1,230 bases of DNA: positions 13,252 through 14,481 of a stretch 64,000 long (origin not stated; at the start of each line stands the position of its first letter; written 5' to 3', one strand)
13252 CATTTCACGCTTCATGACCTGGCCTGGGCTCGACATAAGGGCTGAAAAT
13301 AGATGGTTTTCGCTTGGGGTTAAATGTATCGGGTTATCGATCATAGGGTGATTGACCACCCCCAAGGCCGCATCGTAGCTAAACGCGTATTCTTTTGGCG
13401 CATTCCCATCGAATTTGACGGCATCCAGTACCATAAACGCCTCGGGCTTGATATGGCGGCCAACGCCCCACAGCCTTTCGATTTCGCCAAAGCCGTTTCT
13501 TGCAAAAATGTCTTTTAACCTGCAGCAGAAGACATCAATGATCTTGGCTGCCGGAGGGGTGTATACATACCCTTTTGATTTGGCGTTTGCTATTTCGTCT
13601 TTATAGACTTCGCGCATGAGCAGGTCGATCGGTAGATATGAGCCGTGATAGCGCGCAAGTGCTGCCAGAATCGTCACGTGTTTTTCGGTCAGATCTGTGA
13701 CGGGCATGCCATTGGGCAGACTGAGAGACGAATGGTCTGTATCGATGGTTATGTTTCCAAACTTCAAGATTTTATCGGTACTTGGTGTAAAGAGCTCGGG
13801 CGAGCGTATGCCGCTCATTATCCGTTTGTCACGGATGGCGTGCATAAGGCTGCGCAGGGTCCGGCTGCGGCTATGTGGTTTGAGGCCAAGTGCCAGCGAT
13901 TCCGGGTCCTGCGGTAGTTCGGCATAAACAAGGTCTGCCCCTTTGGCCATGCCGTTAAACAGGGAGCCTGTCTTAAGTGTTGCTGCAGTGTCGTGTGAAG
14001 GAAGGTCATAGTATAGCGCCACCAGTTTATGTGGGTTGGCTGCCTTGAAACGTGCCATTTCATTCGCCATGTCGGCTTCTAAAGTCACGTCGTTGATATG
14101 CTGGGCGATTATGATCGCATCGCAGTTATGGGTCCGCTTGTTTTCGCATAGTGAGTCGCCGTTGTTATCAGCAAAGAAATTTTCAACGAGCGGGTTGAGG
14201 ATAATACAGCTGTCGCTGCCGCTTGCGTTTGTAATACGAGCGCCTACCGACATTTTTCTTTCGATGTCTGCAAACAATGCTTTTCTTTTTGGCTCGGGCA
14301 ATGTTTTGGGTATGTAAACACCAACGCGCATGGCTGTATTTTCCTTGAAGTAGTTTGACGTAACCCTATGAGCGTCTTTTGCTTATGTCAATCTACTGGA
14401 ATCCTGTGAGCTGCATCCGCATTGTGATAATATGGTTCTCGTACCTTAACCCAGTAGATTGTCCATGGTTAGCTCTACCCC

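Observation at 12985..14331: Regulator with two tandem OmpR-type winged-helix domains, one clearly CtrA-derived, encoded next to ctrA and divergent from fliI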

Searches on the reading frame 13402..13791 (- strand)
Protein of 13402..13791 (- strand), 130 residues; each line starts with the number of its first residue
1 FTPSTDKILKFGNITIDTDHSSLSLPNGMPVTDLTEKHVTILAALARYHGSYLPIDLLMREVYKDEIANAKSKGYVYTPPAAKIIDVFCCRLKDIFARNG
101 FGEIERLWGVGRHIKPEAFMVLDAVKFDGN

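Call 6: search_protein_families(library=pfam, proteins=[window:13402-13791:-], max_evalue=10)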
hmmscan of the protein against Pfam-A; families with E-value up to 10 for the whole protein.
seq(130 aa): 2 families
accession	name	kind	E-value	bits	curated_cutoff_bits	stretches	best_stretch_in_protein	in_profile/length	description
PF00486.34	Trans_reg_C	-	0.00036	21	26.2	1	32-68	4-40/77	Transcriptional regulatory protein, C terminal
PF19400.4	DUF5975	-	0.17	12.4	25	1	43-75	72-104/125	Family of unknown function (DUF5975)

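Call 68: search_protein_families(library=ncbifam, proteins=[window:13402-13791:-], max_evalue=0.01)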
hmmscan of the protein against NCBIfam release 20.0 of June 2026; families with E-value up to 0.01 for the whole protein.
seq(130 aa): 1 family
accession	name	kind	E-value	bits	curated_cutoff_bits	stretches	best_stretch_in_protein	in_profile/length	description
NF045991.1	RespRegCtrARhodob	equivalog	2.1e-05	24.4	350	1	6-114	124-221/224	response regulator transcription factor CtrA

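Call 79: search_solved_structures(query=A5, max_evalue=1, show_alignments=1)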
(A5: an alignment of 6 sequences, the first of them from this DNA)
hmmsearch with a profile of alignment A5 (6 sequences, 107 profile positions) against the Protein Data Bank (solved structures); distinct sequences matched with E-value up to 1: 56.
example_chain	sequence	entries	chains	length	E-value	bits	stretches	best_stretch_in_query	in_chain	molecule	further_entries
6iju_A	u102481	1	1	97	2.1e-06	31.3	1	2-103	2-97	DNA-binding response regulator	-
6kyx_A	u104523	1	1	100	2.3e-06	31.1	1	2-103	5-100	DNA-binding response regulator ArlR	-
6is4_A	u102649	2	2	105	2.8e-06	30.9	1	2-103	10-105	Response regulator ArlR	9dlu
5dcl_A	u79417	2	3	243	7.7e-06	29.5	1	3-104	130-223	PhoB family transcriptional regulator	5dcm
3q9v_A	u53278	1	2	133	8.1e-06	29.4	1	3-102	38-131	DNA-binding response regulator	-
5dcm_B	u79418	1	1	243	1e-05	29.1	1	3-104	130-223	PhoB family transcriptional regulator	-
8hml_A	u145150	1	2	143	0.00013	25.6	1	3-104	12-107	DNA-binding response OmpR family regulator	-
2naz_A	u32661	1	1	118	0.00027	24.5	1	2-86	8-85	Transcriptional regulatory protein RstA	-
8jo2_H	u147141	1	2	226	0.00033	24.2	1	3-106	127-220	DNA-binding transcriptional regulator BasR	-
4s04_A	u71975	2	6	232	0.00035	24.2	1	3-106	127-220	DNA-binding transcriptional regulator BasR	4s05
8hig_A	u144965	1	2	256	0.00054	23.5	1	3-104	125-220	DNA-binding response OmpR family regulator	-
2m87_A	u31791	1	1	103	0.0006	23.4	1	3-103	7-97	Transcriptional regulatory protein basR/pmrA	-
2m1b_A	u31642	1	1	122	0.00076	23.1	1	16-104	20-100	Transcriptional regulatory protein, C terminal family protein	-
8hih_O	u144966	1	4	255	0.001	22.6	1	3-100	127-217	Transcriptional regulatory protein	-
1ys6_A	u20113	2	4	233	0.0014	22.2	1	2-103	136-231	Transcriptional regulatory protein prrA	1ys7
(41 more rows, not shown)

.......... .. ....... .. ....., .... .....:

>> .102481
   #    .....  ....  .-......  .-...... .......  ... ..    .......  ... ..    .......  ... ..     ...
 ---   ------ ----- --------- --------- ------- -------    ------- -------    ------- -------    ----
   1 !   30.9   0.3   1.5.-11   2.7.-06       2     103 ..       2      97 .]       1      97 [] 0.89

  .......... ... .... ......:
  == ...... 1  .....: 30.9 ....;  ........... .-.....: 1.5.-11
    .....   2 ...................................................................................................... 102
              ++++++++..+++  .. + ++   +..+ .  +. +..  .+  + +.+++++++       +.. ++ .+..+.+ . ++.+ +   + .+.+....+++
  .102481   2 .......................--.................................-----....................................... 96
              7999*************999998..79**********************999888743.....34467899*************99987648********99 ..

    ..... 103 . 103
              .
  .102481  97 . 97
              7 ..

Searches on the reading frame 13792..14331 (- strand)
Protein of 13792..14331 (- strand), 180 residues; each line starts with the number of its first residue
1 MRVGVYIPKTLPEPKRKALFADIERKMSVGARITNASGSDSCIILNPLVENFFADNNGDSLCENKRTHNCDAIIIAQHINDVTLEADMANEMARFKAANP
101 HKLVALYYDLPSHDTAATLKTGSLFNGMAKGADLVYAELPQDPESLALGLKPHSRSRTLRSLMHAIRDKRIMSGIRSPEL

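Call 6: search_protein_families(library=pfam, proteins=[window:13792-14331:-], max_evalue=10)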
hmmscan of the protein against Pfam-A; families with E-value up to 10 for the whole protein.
seq(180 aa): 0 families

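Call 32: search_solved_structures(query=A2, max_evalue=10, show_alignments=2)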
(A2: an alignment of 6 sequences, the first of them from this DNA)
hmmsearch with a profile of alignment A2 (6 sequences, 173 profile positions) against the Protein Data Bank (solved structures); distinct sequences matched with E-value up to 10: 3.
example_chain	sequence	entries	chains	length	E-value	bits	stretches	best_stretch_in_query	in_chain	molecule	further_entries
9jom_A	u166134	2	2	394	0.17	15.1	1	77-105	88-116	Glycoside-hydrolase family GH114 TIM-barrel domain-containing protein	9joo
9nhf_A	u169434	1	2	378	0.38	13.9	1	61-105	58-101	Glycosyl hydrolase-like family 15 (GHL15) protein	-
3du1_X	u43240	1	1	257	0.55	13.4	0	115-147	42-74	All3740 protein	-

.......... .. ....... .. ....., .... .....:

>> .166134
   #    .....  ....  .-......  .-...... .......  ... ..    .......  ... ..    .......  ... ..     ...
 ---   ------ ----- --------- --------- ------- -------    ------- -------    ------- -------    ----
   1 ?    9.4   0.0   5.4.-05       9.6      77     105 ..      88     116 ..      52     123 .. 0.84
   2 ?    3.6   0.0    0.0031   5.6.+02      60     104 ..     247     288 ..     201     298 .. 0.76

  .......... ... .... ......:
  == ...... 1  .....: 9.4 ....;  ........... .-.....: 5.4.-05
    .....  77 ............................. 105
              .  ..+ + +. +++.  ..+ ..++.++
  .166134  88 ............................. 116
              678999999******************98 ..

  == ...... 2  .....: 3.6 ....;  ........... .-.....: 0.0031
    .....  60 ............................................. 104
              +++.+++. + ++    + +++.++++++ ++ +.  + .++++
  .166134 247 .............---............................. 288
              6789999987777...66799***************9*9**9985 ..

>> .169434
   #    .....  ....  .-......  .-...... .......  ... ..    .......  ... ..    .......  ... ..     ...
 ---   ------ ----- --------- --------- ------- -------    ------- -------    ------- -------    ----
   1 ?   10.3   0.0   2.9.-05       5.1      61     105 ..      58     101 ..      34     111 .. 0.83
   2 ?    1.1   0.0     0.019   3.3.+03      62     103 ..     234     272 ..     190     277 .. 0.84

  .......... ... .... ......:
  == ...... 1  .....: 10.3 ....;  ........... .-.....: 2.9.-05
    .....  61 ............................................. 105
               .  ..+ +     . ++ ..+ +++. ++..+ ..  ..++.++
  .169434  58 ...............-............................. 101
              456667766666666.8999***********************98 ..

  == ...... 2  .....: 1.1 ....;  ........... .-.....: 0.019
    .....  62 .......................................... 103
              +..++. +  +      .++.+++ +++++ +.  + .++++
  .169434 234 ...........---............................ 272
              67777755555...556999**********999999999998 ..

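Call 68: search_protein_families(library=ncbifam, proteins=[window:13792-14331:-], max_evalue=0.01)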
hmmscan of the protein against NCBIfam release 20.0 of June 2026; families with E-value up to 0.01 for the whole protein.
seq(180 aa): 0 families
